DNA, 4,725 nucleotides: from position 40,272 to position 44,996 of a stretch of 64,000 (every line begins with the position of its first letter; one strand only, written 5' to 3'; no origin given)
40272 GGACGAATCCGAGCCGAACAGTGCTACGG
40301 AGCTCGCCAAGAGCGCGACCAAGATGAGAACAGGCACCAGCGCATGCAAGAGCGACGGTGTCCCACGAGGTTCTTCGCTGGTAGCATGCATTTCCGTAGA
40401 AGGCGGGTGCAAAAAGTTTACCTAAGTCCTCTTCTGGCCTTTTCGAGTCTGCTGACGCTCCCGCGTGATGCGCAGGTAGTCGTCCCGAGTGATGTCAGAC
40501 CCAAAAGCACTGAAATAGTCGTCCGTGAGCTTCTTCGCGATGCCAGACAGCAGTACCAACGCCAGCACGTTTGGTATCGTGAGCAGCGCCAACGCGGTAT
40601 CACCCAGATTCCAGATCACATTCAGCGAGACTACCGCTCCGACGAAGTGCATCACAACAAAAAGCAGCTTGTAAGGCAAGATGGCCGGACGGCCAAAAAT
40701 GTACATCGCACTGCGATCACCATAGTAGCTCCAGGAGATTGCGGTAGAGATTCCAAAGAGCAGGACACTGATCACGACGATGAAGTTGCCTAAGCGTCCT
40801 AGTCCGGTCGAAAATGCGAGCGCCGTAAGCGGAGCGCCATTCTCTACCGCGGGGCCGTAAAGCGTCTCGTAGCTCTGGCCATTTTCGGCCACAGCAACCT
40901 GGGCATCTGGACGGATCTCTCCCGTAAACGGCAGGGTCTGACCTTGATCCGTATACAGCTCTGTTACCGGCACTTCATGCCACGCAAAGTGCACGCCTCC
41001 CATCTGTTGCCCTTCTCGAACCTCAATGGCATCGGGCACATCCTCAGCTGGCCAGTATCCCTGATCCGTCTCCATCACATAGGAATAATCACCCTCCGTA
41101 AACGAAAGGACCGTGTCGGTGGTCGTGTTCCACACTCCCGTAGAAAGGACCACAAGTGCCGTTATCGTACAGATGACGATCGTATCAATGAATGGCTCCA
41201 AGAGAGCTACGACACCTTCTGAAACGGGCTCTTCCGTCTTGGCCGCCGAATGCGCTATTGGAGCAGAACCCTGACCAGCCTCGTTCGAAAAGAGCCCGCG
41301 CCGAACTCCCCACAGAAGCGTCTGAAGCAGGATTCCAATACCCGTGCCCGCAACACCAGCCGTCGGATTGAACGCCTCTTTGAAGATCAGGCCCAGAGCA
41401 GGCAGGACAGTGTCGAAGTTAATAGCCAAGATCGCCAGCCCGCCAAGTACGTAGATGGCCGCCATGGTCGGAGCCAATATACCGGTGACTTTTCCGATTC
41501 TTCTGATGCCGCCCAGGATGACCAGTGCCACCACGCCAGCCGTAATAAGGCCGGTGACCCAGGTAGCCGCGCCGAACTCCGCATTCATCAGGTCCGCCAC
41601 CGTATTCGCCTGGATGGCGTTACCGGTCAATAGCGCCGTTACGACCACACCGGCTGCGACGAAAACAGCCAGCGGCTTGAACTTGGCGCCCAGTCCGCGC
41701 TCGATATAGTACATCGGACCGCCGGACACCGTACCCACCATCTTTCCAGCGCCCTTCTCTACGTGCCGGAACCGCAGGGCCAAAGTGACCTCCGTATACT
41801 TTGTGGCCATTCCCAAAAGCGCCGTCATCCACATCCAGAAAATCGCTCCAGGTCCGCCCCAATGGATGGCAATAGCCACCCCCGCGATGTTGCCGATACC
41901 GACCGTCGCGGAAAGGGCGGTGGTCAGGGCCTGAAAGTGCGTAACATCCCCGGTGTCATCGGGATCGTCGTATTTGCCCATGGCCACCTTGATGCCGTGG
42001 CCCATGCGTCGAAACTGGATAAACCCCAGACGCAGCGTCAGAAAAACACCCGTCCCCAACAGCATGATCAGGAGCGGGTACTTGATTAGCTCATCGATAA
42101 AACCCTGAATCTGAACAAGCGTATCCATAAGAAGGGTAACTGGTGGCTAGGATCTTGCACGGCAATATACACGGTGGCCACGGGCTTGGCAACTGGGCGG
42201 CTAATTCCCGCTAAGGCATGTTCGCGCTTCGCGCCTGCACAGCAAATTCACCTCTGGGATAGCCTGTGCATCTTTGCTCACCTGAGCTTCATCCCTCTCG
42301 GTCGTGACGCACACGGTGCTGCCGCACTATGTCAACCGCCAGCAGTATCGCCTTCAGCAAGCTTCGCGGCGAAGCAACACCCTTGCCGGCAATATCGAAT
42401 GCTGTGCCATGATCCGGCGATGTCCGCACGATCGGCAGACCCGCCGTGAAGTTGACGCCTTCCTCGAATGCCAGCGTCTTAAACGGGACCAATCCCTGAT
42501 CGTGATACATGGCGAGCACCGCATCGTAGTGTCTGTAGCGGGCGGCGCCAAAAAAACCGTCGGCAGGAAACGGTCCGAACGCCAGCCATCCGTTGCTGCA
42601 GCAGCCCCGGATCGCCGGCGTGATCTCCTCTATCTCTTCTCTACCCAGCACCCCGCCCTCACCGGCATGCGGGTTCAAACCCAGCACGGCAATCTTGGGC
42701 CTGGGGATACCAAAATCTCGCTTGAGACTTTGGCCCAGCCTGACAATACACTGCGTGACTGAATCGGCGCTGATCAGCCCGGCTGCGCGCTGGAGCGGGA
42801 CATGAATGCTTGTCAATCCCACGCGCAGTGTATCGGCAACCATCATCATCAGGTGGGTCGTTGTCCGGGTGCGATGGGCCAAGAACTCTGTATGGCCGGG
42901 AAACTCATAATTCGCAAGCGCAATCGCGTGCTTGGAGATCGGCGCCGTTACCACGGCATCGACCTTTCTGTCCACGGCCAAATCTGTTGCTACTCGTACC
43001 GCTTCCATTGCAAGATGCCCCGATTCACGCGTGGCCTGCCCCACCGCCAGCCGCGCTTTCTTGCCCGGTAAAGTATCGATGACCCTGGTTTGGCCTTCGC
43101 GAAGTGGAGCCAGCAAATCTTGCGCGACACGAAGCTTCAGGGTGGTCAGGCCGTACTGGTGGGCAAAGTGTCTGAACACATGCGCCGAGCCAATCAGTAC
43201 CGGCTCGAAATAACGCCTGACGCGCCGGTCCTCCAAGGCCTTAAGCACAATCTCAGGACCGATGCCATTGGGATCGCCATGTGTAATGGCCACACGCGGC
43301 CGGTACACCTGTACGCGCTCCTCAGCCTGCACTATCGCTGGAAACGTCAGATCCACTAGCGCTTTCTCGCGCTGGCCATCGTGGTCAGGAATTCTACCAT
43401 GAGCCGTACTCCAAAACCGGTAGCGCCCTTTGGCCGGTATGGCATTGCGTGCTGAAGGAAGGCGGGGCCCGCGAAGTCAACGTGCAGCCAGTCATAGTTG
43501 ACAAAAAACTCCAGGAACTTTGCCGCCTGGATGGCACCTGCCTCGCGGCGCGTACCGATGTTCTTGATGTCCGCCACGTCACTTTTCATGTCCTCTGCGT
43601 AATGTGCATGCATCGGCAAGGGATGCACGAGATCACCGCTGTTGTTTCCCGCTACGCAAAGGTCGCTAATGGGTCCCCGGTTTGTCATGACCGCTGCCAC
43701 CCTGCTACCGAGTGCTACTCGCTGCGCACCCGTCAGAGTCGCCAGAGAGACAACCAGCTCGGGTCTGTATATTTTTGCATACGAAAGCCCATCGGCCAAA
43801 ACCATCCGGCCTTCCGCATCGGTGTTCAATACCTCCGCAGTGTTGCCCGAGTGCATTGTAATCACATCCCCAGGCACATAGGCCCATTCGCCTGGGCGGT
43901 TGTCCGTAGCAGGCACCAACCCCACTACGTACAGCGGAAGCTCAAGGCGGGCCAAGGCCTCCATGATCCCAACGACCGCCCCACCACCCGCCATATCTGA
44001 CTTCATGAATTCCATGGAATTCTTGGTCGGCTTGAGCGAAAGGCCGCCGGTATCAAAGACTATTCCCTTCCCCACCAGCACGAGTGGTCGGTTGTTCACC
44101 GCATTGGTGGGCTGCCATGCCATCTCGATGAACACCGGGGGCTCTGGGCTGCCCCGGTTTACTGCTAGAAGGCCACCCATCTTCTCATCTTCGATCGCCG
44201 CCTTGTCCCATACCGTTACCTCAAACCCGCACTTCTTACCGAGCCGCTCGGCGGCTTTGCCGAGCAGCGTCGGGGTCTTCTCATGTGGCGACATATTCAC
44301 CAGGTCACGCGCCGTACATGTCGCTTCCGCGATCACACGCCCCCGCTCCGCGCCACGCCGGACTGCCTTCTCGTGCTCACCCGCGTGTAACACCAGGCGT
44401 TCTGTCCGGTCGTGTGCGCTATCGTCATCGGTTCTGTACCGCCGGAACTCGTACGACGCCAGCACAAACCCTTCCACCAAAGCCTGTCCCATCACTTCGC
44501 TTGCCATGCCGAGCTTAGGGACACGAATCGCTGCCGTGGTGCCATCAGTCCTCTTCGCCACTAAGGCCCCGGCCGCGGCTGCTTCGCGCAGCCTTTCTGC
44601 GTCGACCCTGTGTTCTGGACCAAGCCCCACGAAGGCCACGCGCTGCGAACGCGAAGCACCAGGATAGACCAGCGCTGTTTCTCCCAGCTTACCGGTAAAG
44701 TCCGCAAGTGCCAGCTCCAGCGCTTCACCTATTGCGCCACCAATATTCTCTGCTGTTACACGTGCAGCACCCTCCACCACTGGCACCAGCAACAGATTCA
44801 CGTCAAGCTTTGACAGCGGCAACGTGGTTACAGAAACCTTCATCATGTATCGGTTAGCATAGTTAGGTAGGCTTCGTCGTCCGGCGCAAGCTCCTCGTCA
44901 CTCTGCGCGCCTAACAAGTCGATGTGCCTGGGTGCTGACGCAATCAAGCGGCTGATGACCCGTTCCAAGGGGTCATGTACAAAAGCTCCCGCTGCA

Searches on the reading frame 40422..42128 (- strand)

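Call 81: search_protein_families(library=ncbifam, proteins=[window:40422-42128:-], max_evalue=0.00001)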
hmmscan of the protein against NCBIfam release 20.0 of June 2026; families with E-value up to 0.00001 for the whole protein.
window:40422-42128:- (568 aa): 1 family
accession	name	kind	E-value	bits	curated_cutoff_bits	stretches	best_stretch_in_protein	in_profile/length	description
TIGR00835.1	agcS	subfamily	5.1e-140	467.1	272.65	1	19-538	4-424/424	amino acid carrier protein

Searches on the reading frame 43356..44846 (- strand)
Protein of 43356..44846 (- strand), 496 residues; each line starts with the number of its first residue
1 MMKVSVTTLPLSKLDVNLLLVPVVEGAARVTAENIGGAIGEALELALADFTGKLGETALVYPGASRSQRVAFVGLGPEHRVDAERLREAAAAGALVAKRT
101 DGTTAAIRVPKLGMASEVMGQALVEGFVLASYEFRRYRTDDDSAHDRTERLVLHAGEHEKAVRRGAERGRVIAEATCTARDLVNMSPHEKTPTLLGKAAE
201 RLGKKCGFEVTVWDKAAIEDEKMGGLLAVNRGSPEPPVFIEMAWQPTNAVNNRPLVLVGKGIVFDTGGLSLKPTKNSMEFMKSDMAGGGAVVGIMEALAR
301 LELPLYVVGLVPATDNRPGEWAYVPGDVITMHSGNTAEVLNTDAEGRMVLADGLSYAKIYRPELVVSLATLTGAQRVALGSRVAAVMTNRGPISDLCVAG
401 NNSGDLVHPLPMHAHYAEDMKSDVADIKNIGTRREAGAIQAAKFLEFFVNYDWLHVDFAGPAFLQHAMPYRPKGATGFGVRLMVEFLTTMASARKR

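Call 81: search_protein_families(library=ncbifam, proteins=[window:43356-44846:-], max_evalue=0.00001)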
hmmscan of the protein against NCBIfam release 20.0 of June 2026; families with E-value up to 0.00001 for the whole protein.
window:43356-44846:- (496 aa): 13 families
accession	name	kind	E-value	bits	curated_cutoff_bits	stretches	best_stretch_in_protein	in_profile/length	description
NF002073.0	PRK00913.1-2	equivalog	1.6e-131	439.7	432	1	8-492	12-503/505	leucyl aminopeptidase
NF002082.0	PRK00913.3-4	equivalog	1.3e-128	430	552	1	2-490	1-503/504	leucyl aminopeptidase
NF002083.0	PRK00913.3-5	equivalog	9.7e-120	400.8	468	1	2-490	1-490/492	leucyl aminopeptidase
NF002074.0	PRK00913.1-4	equivalog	2.4e-111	373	415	1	2-491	1-494/496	leucyl aminopeptidase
NF002077.0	PRK00913.2-4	equivalog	1.8e-109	367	471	1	27-487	33-495/501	leucyl aminopeptidase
NF002076.0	PRK00913.2-3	equivalog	1.6e-103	347.4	491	1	3-488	2-491/494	leucyl aminopeptidase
NF002075.0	PRK00913.2-2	equivalog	7.2e-103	345.1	468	1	46-489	54-498/502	leucyl aminopeptidase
NF002081.0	PRK00913.3-3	equivalog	7.3e-99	331.8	485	1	80-491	65-482/485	leucyl aminopeptidase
NF002078.0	PRK00913.2-5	equivalog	1.3e-85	287.8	622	1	42-490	43-497/500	leucyl aminopeptidase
NF002072.0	PRK00913.1-1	equivalog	8.5e-85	285.2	826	1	48-492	50-497/502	leucyl aminopeptidase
NF002079.0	PRK00913.3-1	equivalog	1.8e-68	231.4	1013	1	157-488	155-490/496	leucyl aminopeptidase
NF003450.0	PRK05015.1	equivalog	8.5e-61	205.9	437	1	175-489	106-427/429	aminopeptidase PepB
NF002080.0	PRK00913.3-2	equivalog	3.7e-55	187.5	475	1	167-465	126-426/447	leucyl aminopeptidase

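Call 83: find_encoding_contigs(protein=window:43356-44846:-, flank=1000, max_places=4)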
Protein window:43356-44846:- (496 aa): no gene with exactly this product is on record in the collection.
